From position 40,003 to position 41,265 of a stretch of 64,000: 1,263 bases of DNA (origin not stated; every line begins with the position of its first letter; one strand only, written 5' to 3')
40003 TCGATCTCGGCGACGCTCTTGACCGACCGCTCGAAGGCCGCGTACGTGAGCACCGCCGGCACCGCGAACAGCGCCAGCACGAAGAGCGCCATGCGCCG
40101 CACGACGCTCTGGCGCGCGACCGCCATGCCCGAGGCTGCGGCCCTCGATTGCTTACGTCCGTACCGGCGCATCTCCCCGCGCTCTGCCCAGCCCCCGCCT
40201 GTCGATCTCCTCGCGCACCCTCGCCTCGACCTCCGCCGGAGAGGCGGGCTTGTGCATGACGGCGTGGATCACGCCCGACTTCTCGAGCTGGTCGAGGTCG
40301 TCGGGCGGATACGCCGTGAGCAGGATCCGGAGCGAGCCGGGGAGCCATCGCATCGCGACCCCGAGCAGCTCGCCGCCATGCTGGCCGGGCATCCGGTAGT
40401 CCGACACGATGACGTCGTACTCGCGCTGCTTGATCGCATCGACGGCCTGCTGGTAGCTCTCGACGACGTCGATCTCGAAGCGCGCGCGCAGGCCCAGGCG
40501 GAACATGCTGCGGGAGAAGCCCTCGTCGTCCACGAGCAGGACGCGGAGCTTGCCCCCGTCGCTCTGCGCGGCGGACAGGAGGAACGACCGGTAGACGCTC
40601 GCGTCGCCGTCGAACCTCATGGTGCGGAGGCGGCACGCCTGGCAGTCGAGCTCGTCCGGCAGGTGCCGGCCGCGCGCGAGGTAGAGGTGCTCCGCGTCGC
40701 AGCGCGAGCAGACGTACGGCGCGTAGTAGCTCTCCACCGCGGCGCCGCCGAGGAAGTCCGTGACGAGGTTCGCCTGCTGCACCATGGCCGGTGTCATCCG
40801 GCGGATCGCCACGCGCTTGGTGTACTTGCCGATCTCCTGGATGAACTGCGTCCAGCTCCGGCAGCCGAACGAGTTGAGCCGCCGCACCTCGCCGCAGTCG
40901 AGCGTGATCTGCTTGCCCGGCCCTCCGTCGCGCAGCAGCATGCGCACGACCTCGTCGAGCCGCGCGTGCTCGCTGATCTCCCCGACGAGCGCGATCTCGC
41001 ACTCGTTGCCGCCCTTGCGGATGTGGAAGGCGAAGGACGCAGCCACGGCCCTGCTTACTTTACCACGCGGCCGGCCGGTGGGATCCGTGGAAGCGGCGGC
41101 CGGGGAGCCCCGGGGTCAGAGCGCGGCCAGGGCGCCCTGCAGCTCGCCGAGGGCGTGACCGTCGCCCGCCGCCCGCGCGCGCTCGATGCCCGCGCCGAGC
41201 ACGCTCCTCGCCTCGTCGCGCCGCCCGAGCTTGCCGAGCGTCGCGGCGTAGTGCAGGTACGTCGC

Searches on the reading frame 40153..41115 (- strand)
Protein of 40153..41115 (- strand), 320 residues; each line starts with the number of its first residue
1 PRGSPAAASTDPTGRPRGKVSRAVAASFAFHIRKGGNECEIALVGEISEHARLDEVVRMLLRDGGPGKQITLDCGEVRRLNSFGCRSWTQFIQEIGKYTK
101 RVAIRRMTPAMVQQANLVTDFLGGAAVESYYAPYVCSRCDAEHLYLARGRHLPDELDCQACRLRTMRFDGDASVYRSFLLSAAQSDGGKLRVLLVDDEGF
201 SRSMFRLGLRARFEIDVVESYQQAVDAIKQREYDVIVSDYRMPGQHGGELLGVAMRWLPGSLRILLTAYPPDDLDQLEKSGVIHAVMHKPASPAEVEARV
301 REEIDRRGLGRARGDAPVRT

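Call 65: search_protein_families(library=pfam, proteins=[window:40153-41115:-], max_evalue=0.01)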
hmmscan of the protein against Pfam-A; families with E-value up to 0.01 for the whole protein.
window:40153-41115:- (320 aa): 3 families
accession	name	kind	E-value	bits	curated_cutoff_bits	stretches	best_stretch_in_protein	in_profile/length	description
PF00072.30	Response_reg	-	9.1e-11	42.4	30.2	1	192-300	1-110/111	Response regulator receiver domain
PF13466.11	STAS_2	-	5.2e-05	23.8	29.2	1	50-117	12-76/80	STAS domain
PF23198.2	PDE8A_N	-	0.00073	19.9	29.6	1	190-260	10-82/147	PDE8A-like, N-terminal domain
